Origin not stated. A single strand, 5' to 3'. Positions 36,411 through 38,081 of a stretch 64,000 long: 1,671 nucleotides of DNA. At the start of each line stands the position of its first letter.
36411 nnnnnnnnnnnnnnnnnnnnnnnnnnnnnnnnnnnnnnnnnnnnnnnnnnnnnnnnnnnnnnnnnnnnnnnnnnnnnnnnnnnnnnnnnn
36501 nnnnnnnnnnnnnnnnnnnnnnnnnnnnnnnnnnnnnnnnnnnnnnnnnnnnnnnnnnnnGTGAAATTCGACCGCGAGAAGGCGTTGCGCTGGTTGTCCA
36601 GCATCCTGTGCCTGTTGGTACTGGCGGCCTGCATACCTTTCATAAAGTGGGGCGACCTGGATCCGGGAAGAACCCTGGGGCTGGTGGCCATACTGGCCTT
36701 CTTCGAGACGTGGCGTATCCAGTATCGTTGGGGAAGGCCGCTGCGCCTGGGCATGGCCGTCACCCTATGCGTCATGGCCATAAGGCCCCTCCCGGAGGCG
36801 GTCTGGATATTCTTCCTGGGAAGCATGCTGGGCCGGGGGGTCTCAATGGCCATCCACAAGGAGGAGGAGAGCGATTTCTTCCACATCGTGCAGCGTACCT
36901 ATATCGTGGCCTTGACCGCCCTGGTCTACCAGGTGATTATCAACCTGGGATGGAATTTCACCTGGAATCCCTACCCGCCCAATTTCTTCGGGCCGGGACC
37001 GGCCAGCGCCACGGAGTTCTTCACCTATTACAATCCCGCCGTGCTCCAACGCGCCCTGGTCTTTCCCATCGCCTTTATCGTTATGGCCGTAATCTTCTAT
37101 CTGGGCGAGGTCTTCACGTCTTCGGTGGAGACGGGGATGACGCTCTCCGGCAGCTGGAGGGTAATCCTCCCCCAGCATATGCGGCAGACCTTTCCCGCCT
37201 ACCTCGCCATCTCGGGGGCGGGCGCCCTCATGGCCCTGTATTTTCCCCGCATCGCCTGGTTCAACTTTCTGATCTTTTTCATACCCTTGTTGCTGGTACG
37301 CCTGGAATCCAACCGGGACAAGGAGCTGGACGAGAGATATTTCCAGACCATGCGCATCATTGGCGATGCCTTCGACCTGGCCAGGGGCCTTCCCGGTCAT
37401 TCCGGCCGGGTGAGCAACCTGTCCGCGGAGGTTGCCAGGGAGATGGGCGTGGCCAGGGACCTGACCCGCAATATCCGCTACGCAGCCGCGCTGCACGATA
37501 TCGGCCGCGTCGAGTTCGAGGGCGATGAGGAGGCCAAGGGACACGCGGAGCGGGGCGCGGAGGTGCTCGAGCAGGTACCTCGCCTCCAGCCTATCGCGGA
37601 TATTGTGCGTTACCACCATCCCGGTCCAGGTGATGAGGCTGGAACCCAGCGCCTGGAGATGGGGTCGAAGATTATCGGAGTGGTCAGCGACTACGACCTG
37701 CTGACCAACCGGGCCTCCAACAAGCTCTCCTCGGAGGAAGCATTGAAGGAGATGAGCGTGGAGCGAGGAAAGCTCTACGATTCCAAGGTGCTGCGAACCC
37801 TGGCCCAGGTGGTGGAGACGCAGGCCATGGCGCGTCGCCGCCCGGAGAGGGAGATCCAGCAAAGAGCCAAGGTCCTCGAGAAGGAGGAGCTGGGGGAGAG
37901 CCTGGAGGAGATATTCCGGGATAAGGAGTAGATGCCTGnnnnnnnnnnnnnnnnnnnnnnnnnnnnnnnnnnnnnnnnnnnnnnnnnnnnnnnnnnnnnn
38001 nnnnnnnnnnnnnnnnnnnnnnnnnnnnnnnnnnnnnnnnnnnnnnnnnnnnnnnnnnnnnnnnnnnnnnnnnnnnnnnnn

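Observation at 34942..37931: Tandem 7TM-HD paralogs: one HD-GYP-like (GYI variant), one with eroded active site (HHP, no GYP)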

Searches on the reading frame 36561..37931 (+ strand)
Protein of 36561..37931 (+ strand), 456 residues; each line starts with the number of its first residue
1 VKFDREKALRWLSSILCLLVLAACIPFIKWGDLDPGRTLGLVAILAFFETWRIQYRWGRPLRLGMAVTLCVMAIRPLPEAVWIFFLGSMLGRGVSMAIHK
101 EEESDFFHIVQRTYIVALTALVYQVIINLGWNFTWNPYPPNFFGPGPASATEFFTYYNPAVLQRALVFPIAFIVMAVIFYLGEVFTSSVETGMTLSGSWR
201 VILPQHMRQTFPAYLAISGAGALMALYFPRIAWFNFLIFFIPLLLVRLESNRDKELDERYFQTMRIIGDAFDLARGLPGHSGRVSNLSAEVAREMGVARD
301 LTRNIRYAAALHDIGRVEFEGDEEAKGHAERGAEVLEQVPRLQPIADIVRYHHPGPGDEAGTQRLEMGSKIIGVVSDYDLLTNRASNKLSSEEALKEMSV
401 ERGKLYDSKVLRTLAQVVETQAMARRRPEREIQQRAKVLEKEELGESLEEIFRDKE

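Call 3: search_protein_families(library=pfam, proteins=[window:36561-37931:+], max_evalue=1)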
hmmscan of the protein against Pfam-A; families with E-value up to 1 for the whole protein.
window:36561-37931:+ (456 aa): 2 families
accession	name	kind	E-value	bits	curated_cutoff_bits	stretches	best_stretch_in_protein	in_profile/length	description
PF13487.12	HD_5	-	6.8e-12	45.9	27.2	2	326-410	79-170/170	HD domain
PF01966.28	HD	-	5.6e-11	43.2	22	1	280-356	4-89/116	HD domain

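Call 4: search_protein_families(library=ncbifam, proteins=[window:36561-37931:+], max_evalue=1)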
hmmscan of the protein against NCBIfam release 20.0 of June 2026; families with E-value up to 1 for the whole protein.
window:36561-37931:+ (456 aa): 6 families
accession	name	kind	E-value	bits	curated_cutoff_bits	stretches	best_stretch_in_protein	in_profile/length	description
NF053512.1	nitric_RR_NosR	exception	1.4e-21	77.1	400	1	253-436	167-372/422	response regulator c-di-GMP phosphodiesterase, NosR family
TIGR00277.1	HDIG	domain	2.3e-09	37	27.6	1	279-353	7-82/84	HDIG domain-containing metalloprotein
TIGR02621.3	cas3_GSU0051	exception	0.013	14.3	400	1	276-316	670-710/854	type I-G CRISPR-associated helicase/endonuclease Cas3g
TIGR01596.1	cas3_HD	equivalog_domain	0.022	14.8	43.45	1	277-315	1-43/178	CRISPR-associated endonuclease Cas3''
TIGR00295.1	TIGR00295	hypoth_equivalog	0.074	12.8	172.35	1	280-352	17-87/164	TIGR00295 family protein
NF049941.1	HyMthAminphonOxyTmpB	equivalog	0.14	11.9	300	1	303-352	48-102/188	(R)-1-hydroxy-2-trimethylaminoethylphosphonate oxygenase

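Call 9: search_solved_structures(query=window:36561-37931:+, max_evalue=0.01, show_alignments=4)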
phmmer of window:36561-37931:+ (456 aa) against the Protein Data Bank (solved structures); distinct sequences matched with E-value up to 0.01: 2.
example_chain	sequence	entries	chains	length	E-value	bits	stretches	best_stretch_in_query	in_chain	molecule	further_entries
6nud_J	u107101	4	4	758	0.0014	20.9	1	305-394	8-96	CRISPR system single-strand-specific deoxyribonuclease Cas10/Csm1 (subtype III-A)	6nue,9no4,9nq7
6ifn_A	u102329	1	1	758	0.0024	20.1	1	305-373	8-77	Type III-A CRISPR-associated protein Csm1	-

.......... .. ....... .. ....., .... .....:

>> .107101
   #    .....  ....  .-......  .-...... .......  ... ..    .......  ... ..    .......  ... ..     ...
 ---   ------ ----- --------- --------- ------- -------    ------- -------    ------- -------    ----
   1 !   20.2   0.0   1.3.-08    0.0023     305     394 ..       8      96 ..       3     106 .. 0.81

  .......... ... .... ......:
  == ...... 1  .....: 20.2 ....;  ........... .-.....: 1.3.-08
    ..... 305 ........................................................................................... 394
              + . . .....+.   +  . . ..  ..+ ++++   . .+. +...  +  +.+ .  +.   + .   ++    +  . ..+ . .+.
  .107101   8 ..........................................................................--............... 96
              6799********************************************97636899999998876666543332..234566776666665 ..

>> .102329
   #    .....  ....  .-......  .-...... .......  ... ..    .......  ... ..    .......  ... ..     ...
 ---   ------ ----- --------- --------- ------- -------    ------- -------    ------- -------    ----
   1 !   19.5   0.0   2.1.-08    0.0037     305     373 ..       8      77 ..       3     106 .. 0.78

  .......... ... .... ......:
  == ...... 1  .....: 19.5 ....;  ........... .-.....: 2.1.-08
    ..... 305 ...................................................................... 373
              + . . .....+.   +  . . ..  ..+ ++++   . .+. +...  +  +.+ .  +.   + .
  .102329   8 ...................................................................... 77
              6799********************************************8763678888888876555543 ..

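Call 10: find_homologous_proteins(query=window:36561-37931:+, max_evalue=0.001)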
Query window:36561-37931:+ (456 aa): 131 proteins with E <= 0.001 among 8000 candidates; the best 120 are listed.
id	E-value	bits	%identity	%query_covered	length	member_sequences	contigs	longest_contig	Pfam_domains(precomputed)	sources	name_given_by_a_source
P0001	0.0e+0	1032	100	100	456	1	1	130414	PF13487.13,PF01966.29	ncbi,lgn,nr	ncbi:MAG: HD domain-containing protein [Actinomycetota bacterium]|nr:HD domain-containing protein [A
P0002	9.5e-241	818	80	100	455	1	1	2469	PF13487.13,PF01966.29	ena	-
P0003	1.2e-236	804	79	100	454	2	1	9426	PF13487.13,PF01966.29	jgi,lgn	jgi:putative nucleotidyltransferase with HDIG domain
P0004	1.6e-235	800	78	100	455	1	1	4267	PF13487.13,PF01966.29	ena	-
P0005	1.3e-232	791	75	100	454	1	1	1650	PF13487.13,PF01966.29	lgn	-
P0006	4.7e-232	789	76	100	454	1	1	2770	PF13487.13,PF01966.29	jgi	jgi:putative nucleotidyltransferase with HDIG domain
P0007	3.9e-231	786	76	96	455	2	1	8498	PF13487.13,PF01966.29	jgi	jgi:HD superfamily phosphodiesterase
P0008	9.7e-230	781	75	99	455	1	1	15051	PF13487.13,PF01966.29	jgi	jgi:hypothetical protein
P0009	3.1e-229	780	75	99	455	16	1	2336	PF13487.13,PF01966.29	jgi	jgi:putative nucleotidyltransferase with HDIG domain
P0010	3.3e-227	773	73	100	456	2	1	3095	PF13487.13,PF01966.29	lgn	-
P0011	9.7e-225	765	73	100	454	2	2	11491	PF13487.13,PF01966.29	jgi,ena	-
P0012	1.1e-224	765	73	100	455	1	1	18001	PF13487.13,PF01966.29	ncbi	-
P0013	5.6e-222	756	72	99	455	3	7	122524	PF13487.13,PF01966.29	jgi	jgi:HD superfamily phosphodiesterase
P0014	2.9e-221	753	72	100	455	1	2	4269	PF13487.13,PF01966.29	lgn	-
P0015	4.7e-221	753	72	99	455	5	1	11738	PF13487.13,PF01966.29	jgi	-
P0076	3.5e-23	100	28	88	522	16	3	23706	PF13487.13,PF01966.29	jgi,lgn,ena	jgi:hypothetical protein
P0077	5.0e-20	90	28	77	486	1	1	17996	PF13487.13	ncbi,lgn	-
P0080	8.7e-15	73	32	46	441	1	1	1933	PF20972.3,PF13487.13,PF01966.29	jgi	-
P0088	4.2e-12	64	28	45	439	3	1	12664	PF13487.13,PF01966.29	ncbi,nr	ncbi:MAG: hypothetical protein QOJ62_463 [Actinomycetota bacterium]|nr:hypothetical protein [Actinom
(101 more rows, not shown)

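Call 21: find_related_loci(query=A1, collection=genome_contigs, flank=6000)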
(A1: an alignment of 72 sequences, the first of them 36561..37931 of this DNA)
Query A1 (456 aa) in genome_contigs; peptide patterns used: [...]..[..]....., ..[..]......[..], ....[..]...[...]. (x = any residue, [..] = any of these).
600 stretches matched a pattern (row limit reached: there are more); 284 encode a relative of the query (tblastn E <= 1e-3); the best 80 are kept; 80 distinct loci.
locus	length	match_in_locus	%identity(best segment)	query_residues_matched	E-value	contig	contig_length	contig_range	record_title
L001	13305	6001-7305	72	4-439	0e+0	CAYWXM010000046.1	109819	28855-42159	MAG TPA_asm: uncultured Actinomycetota bacterium isolate SRP067234_co1_219 genome assembly, contig: k99_297027, whole ge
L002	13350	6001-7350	71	5-456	0e+0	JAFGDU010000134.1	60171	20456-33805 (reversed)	MAG: Actinomycetota bacterium isolate Zod_Metabat.1188 k87_11148305, whole genome shotgun sequence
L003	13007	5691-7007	53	7-447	2e-146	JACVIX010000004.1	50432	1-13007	MAG: Candidatus Geothermincola primus isolate QZM4_2.bin.425 contig004, whole genome shotgun sequence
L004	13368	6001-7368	50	1-456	2e-135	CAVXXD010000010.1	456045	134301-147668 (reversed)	MAG: uncultured bacterium isolate MFD04716.bin.1.266 genome assembly, contig: contig_30190, whole genome shotgun sequenc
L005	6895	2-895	71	159-456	4e-129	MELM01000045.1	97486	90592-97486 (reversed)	MAG: Candidatus Solincola sediminis RBG_16_scaffold_476, whole genome shotgun sequence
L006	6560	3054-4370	52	11-456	7e-129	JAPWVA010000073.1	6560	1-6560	MAG: Actinomycetota bacterium isolate RSWS17 scaffold_2834_c1, whole genome shotgun sequence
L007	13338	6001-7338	69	1-444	0e+0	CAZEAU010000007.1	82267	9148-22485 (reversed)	MAG TPA_asm: uncultured Actinomycetota bacterium isolate binchicken_co39_260 genome assembly, contig: NODE_560_length_82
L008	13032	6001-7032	25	116-433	4e-24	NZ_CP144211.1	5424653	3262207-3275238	Desulfosporosinus paludis strain SB140 chromosome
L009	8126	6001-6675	29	221-424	1e-19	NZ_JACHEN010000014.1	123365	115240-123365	Anaerosolibacter carboniphilus strain DSM 103526 Ga0415316_14, whole genome shotgun sequence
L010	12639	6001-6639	33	241-431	2e-19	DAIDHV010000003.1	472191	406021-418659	MAG TPA_asm: Armatimonadetes bacterium isolate clean13 NODE_3_length_472191_cov_6.465218, whole genome shotgun sequence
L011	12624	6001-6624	32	238-418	7e-19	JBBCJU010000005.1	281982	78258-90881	MAG: Fimbriimonadaceae bacterium isolate MAG_CPA_45 P10A_000000026627, whole genome shotgun sequence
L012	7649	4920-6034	28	221-419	6e-18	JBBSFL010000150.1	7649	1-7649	MAG: Fimbriimonadales bacterium isolate LS1_sbin.88 LS1_sbin.88_K_856850_L_7649_cov_8.0613, whole genome shotgun sequenc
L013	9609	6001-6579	30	254-419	7e-18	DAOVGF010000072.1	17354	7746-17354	MAG TPA_asm: Candidatus Aerophobetes bacterium isolate CSMAG_1128 CSMAG_1128_k141_4195154_length_17354_cov_13.9713, whol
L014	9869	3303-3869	33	251-418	1e-17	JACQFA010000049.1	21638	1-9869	MAG: Nitrospirae bacterium isolate NC_groundwater_1035_Pr1_S-0.65um_57_15 Montesol18_Sp65_coassembly_scaffold_653346, wh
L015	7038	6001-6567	30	251-418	1e-17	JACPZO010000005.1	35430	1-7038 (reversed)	MAG: Nitrospirae bacterium isolate NC_groundwater_891_Pr1_S2p5_65_34 Montesol18_S2p5_coassembly_scaffold_21400, whole ge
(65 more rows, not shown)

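Call 24: predict_structure(alignment_id=A1)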
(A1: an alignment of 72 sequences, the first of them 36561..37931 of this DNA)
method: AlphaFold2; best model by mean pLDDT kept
length: 456 residues; sequences in the alignment: 72
mean_pLDDT: 82.9   pTM: 0.75
mean pLDDT of the five models: 82.9, 82.7, 82.7, 78.9, 78.6
residues with pLDDT >= 90: 162; 70-90: 221; 50-70: 46; < 50: 27
segments of 3 or more residues with pLDDT < 50: 356-360, 427-439, 446-448, 454-456
pLDDT, mean of each block of 10 residues (from residue 1): 75 94 94 90 96 80 96 96 97 81 75 96 94 85 76 88 89 97 90 72 81 95 92 90 92 82 87 84 90 80 90 79 69 86 85 57 73 90 81 86 78 86 57 47 50 47
secondary structure, 60 per line:
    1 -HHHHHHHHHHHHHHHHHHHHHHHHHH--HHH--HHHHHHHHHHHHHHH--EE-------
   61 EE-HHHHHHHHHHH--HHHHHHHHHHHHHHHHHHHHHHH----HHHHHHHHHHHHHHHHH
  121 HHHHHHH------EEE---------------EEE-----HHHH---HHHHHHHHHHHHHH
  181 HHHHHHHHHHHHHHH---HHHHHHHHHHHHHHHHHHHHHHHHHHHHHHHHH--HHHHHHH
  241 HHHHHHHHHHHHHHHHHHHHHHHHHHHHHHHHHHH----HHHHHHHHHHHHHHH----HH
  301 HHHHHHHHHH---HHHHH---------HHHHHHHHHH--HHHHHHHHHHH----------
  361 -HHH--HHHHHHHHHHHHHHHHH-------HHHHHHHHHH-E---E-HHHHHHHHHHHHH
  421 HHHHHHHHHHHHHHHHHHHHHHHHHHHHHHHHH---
elements in order: H2-27 H35-49 H64-74 H77-99 H104-127 E134-136 E152-154 H160-163 H167-195 H199-231 H234-275 H280-294 H299-310 H314-318 H328-337 H340-350 H367-383 H391-400 H408-453

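Call 32: fold_search(model_id=the predicted structure, library=pdb)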
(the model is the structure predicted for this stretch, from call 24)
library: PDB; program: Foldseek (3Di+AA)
matches with E <= 10: 246; with E <= 0.001: 7
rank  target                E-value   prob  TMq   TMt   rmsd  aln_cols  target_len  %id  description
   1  4mcw_A                2.6e-04  1.00  0.36  0.45   3.9       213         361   18  Crystal structure of a HD-GYP domain (a cyclic-di-GMP phosphodiesterase) containing a tri-nuclear metal centre (released 2014-02-19)
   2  9rbz_B                3.7e-04  1.00  0.31  0.63   4.5       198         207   19  DvhD, HD-GYP domain, c-di-GMP-bound (released 2026-03-04)
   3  9rc0                  3.9e-04  1.00  0.29  0.44   4.6       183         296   18  DvhD, PAS/HD-GYP domains (released 2026-03-04)
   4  4mcw_B                5.2e-04  1.00  0.37  0.46   3.4       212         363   19  Crystal structure of a HD-GYP domain (a cyclic-di-GMP phosphodiesterase) containing a tri-nuclear metal centre (released 2014-02-19)
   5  9rbz_C                6.0e-04  1.00  0.31  0.64   4.1       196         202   20  DvhD, HD-GYP domain, c-di-GMP-bound (released 2026-03-04)
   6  9rbz_A                7.7e-04  1.00  0.31  0.62   4.1       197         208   19  DvhD, HD-GYP domain, c-di-GMP-bound (released 2026-03-04)
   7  9rbz_D                8.8e-04  1.00  0.31  0.64   4.4       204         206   19  DvhD, HD-GYP domain, c-di-GMP-bound (released 2026-03-04)
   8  2pq7                  2.7e-03  1.00  0.25  0.57   6.7       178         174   15  Crystal structure of predicted HD superfamily hydrolase (104161995) from uncultured Thermotogales bacterium at 1.45 A re (released 2007-05-15)
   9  5z7c                  4.4e-03  0.99  0.25  0.27  21.8       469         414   15  crystal structure of cyclic GMP-AMP specifc phosphodiesterases in V.cholerae (V-cGAP3) (released 2019-01-02)
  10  5dqw_A                8.7e-02  1.00  0.24  0.52   6.9       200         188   13  The crystal structure of Bacillus subtilis YpgQ in complex with ADP (released 2016-04-27)
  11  8jgx_A                1.1e-01  0.99  0.23  0.22  11.7       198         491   15  Crystal structure of Acinetobacter baumannii exopolyphosphatase (released 2024-05-15)
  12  8jgx_B                1.2e-01  0.99  0.23  0.21  11.9       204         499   16  Crystal structure of Acinetobacter baumannii exopolyphosphatase (released 2024-05-15)
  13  4v2r_B                2.2e-01  0.13  0.14  0.11  22.1       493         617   11  Ironing out their differences: Dissecting the structural determinants of a phenylalanine aminomutase and ammonia lyase (released 2014-12-10)
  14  6dka_A                2.6e-01  0.92  0.18  0.33  11.9       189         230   16  Yeast Ddi2 Cyanamide Hydratase (released 2019-05-08)
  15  4m58                  2.8e-01  0.97  0.28  0.49  10.3       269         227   11  Crystal Structure of an transition metal transporter (released 2014-03-26)
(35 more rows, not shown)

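Call 38: find_encoding_contigs(protein=P0076, flank=6000, max_places=3)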
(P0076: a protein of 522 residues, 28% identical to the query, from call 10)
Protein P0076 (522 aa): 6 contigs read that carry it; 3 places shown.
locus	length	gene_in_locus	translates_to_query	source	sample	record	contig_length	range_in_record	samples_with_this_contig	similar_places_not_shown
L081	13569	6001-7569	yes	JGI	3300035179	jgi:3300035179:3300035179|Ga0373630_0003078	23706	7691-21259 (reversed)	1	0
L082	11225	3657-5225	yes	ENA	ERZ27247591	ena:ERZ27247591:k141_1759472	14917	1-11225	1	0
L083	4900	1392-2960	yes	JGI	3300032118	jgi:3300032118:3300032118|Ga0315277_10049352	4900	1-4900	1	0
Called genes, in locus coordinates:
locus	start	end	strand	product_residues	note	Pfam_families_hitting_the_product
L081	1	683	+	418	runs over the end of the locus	PF05221:AdoHcyase, PF02826:2-Hacid_dh_C (weak), PF00670:AdoHcyase_NAD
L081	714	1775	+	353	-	PF01008:IF-2B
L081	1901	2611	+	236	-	-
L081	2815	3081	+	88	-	PF04316:FlgM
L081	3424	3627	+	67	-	PF00313:CSD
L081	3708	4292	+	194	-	PF02482:Ribosomal_S30AE, PF16321:Ribosom_S30AE_C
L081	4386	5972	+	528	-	PF13487:HD_5, PF01966:HD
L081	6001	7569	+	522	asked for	PF01966:HD (weak), PF13487:HD_5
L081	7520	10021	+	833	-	PF07517:SecA_DEAD, PF01043:SecA_PP_bind, PF21090:P-loop_SecA, PF07516:SecA_SW, PF02810:SEC-C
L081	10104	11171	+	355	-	PF03462:PCRF, PF00472:RF-1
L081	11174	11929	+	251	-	PF02811:PHP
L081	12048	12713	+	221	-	PF02463:SMC_N (faint), PF00005:ABC_tran, PF13304:AAA_21 (weak)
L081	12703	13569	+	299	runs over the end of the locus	PF18075:FtsX_ECD, PF02687:FtsX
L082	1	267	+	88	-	?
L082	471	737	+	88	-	PF04316:FlgM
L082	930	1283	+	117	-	PF00313:CSD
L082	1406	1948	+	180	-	PF02482:Ribosomal_S30AE, PF16321:Ribosom_S30AE_C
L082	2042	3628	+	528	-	PF13487:HD_5, PF01966:HD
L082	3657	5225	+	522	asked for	PF01966:HD (weak), PF13487:HD_5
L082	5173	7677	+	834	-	PF07517:SecA_DEAD, PF01043:SecA_PP_bind, PF21090:P-loop_SecA, PF07516:SecA_SW, PF02810:SEC-C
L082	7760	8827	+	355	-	PF03462:PCRF, PF00472:RF-1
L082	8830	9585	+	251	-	PF02811:PHP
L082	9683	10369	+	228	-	PF02463:SMC_N (faint), PF00005:ABC_tran, PF13304:AAA_21 (weak)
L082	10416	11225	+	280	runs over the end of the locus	PF18075:FtsX_ECD, PF02687:FtsX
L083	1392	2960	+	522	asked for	PF01966:HD (weak), PF13487:HD_5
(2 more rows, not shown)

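Call 39: find_encoding_contigs(protein=P0077, flank=6000, max_places=2)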
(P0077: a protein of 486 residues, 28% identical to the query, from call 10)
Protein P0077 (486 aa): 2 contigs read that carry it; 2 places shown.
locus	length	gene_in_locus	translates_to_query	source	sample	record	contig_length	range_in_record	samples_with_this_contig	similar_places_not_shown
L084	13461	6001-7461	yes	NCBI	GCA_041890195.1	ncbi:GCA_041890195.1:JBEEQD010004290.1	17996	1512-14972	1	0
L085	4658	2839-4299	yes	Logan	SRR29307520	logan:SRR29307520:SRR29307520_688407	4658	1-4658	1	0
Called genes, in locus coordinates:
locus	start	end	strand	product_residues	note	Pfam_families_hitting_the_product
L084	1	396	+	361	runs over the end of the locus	PF01008:IF-2B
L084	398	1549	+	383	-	PF00483:NTP_transferase, PF12804:NTP_transf_3 (weak), PF00132:Hexapep (faint), PF25084:LbH_EIF2B, PF25087:GMPPB_C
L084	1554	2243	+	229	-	PF18912:DZR_2 (weak)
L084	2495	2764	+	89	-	PF04316:FlgM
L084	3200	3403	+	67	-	PF00313:CSD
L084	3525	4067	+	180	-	PF02482:Ribosomal_S30AE, PF16321:Ribosom_S30AE_C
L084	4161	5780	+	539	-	PF13487:HD_5, PF01966:HD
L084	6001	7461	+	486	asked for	PF13487:HD_5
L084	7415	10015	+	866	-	PF07517:SecA_DEAD, PF00270:DEAD (weak), PF01043:SecA_PP_bind, PF21090:P-loop_SecA, PF07516:SecA_SW, PF02810:SEC-C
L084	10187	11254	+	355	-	PF03462:PCRF, PF00472:RF-1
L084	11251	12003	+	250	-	PF02811:PHP (weak)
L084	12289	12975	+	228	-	PF02463:SMC_N (faint), PF00005:ABC_tran, PF13304:AAA_21 (faint)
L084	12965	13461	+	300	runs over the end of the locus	PF18075:FtsX_ECD, PF02687:FtsX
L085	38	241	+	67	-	PF00313:CSD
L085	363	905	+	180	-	PF02482:Ribosomal_S30AE, PF16321:Ribosom_S30AE_C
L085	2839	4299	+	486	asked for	PF13487:HD_5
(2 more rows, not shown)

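Call 41: search_protein_families(library=pfam, alignment_id=A1, max_evalue=1)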
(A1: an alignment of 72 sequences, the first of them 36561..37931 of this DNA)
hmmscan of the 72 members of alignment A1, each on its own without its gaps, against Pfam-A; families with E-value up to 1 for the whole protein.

A. member 1, window:36561-37931:+ (456 aa): 2 families
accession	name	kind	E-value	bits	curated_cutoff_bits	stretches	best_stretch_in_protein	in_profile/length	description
PF13487.12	HD_5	-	6.8e-12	45.9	27.2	2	326-410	79-170/170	HD domain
PF01966.28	HD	-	5.6e-11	43.2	22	1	280-356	4-89/116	HD domain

B. families by the number of members that match (of 72 scanned): 21 families
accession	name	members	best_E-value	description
PF13487.12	HD_5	72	3.3e-18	HD domain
PF01966.28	HD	72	2.1e-13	HD domain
PF08668.18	HDOD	10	0.08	HDOD domain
PF06963.18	FPN1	7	0.018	Ferroportin1 (FPN1)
PF18019.7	Cas3_HD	6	0.024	Cas3, HD domain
PF13030.11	DUF3891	2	0.056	Protein of unknown function (DUF3891)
PF13625.11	Helicase_C_3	2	0.087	Helicase conserved C-terminal domain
PF25631.1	Inovirus_capsid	2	0.15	Inovirus capsid protein family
PF06738.18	ThrE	2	0.22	Putative threonine/serine exporter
PF10321.15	7TM_GPCR_Srt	1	0.0051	Serpentine type 7TM GPCR chemoreceptor Srt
PF17062.10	Osw5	1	0.008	Outer spore wall 5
PF19470.4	DUF6007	1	0.034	Family of unknown function (DUF6007)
PF13503.11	DUF4123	1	0.1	Domain of unknown function (DUF4123)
PF02517.21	Rce1-like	1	0.13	Type II CAAX prenyl endopeptidase Rce1-like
PF08671.16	SinI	1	0.13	Anti-repressor SinI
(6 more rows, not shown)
